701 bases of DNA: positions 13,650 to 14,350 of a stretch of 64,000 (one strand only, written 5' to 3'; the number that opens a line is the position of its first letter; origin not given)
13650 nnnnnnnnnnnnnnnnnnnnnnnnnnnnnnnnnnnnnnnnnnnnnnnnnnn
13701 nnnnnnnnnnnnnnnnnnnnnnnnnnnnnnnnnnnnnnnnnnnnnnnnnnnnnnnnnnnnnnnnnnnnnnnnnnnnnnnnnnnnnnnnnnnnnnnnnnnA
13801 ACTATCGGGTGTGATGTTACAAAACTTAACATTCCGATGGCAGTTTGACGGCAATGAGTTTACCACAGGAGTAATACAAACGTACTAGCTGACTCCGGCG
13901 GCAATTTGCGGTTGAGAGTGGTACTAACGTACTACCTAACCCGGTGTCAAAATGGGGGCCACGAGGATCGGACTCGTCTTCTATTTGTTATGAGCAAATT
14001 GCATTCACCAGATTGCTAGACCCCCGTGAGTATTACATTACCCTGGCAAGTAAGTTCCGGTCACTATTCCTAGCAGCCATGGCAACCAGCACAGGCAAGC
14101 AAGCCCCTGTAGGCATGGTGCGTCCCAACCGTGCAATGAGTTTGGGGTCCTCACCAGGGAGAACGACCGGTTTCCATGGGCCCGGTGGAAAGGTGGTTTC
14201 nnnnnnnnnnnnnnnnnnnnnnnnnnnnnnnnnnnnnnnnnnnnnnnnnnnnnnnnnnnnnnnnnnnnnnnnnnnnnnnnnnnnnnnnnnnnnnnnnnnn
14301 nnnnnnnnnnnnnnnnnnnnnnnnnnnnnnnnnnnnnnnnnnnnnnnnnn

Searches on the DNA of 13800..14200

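Call 74: search_rna_families(source=window, start=13800, end=14200, threshold=evalue, max_evalue=1)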
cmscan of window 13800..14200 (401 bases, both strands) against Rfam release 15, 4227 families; matches with E-value up to 1: 0.
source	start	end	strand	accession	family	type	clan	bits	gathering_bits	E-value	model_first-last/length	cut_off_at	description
